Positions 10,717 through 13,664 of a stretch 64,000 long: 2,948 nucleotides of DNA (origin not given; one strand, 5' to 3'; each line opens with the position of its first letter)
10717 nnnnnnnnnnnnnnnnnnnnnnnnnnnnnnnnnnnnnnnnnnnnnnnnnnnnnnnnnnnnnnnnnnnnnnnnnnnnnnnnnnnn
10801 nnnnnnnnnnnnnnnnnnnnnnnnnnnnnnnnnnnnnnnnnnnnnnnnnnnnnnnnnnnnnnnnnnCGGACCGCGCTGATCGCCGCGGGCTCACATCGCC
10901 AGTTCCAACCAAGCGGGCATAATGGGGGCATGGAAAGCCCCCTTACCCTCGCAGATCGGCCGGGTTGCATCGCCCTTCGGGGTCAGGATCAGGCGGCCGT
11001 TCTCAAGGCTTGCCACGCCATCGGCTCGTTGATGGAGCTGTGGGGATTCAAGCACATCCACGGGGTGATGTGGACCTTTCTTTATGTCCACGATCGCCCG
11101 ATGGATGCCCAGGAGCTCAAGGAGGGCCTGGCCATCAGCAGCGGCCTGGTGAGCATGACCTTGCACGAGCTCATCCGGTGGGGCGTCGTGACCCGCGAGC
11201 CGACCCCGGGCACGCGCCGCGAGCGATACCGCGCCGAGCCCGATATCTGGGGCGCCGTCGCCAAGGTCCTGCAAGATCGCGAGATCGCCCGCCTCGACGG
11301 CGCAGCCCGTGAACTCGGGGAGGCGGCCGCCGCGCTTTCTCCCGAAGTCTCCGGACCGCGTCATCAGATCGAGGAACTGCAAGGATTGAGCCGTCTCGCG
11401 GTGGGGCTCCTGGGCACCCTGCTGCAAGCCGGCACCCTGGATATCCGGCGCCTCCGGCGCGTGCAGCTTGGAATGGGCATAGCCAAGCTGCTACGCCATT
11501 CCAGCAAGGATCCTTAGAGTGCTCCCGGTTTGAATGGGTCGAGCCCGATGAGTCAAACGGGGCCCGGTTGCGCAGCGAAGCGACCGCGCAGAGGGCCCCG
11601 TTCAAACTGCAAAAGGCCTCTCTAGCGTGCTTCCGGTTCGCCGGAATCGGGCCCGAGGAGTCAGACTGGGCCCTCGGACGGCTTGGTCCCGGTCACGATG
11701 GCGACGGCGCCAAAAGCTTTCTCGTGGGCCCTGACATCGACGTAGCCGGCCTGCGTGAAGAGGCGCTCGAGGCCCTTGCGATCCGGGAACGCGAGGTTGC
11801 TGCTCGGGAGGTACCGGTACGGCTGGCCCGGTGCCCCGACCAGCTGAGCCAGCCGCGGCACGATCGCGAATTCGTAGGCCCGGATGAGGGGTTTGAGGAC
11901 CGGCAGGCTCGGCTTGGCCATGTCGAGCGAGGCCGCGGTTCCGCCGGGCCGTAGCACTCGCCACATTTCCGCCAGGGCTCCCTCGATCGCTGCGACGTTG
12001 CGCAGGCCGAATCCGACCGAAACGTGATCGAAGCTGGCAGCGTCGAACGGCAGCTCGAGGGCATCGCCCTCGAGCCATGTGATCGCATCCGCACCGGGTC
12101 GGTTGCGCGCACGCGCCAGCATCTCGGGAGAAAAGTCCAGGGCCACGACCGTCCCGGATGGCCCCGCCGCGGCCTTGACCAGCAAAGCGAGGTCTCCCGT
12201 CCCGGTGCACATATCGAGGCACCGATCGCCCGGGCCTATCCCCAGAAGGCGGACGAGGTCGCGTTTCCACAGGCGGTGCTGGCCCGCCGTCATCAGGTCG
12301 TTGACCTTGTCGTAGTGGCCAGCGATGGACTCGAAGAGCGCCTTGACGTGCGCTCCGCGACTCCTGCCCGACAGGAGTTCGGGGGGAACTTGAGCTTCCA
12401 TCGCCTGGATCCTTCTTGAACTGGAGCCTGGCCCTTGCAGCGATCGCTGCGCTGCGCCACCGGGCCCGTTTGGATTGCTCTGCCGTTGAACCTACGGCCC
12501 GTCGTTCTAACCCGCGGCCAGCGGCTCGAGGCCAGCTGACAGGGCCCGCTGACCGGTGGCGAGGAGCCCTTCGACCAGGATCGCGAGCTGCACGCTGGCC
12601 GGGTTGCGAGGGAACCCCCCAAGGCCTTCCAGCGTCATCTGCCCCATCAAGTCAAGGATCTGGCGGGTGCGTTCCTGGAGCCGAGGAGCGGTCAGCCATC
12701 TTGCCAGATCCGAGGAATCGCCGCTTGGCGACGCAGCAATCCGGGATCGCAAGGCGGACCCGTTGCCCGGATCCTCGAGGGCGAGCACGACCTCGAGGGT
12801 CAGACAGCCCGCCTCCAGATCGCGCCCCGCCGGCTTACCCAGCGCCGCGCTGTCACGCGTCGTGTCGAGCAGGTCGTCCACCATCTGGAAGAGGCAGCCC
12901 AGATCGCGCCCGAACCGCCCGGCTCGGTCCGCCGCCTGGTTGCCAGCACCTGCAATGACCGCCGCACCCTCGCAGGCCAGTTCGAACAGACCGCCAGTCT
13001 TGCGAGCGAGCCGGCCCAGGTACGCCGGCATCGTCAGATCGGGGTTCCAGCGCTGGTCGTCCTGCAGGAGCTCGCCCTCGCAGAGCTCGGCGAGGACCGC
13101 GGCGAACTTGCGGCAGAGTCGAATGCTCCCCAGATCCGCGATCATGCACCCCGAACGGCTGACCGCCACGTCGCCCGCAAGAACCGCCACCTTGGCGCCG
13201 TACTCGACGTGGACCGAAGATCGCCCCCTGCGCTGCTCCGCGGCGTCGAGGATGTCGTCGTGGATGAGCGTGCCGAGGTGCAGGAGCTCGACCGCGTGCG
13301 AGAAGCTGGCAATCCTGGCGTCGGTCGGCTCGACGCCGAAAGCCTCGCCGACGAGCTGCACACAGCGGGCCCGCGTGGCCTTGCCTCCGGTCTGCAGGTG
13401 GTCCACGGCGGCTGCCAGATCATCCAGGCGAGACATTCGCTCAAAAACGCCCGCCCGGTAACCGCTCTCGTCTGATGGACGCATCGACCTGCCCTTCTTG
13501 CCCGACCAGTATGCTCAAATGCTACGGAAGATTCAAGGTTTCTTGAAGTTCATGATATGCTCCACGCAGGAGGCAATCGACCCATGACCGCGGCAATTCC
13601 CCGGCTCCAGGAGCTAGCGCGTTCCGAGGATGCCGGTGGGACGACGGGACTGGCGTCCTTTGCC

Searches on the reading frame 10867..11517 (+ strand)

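Call 80: search_protein_families(library=pfam, proteins=[window:10867-11517:+], max_evalue=0.0001)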
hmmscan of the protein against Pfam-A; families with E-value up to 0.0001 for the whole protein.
window:10867-11517:+ (216 aa): 1 family
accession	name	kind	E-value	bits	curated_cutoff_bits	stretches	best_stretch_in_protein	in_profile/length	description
PF12802.13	MarR_2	-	3e-08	34.2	27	1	72-118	12-60/61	MarR family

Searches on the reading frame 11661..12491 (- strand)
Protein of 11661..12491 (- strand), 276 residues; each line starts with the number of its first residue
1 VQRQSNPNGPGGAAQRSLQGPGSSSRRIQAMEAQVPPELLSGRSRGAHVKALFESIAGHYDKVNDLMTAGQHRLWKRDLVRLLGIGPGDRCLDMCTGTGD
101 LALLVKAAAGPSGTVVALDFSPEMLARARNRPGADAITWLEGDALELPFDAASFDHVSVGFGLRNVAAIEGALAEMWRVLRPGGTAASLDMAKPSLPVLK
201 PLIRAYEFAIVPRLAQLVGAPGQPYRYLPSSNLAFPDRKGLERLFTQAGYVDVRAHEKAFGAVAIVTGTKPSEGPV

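Call 80: search_protein_families(library=pfam, proteins=[window:11661-12491:-], max_evalue=0.0001)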
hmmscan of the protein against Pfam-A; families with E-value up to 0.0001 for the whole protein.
window:11661-12491:- (276 aa): 6 families
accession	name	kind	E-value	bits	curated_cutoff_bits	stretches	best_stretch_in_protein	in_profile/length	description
PF01209.24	Ubie_methyltran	-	1.4e-58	198.5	20.1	1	46-270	6-233/233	ubiE/COQ5 methyltransferase family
PF13649.12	Methyltransf_25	-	1.2e-19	71.2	27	1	92-184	2-97/97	Methyltransferase domain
PF08241.18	Methyltransf_11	-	1.1e-18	68.1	21.2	1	92-186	1-93/95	Methyltransferase domain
PF13847.12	Methyltransf_31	-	7.8e-12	45.5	27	1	87-192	3-113/145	Methyltransferase domain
PF08242.18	Methyltransf_12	-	1.3e-10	42.3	30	1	92-185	1-97/98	Methyltransferase domain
PF13489.12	Methyltransf_23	-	6.2e-09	36.2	27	1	71-253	5-162/164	Methyltransferase domain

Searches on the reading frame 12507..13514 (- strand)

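Call 80: search_protein_families(library=pfam, proteins=[window:12507-13514:-], max_evalue=0.0001)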
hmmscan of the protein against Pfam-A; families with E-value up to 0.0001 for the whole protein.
window:12507-13514:- (335 aa): 1 family
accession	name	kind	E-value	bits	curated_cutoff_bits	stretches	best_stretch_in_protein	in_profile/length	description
PF00348.22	polyprenyl_synt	-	1.4e-56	192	27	1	34-262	5-237/251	Polyprenyl synthetase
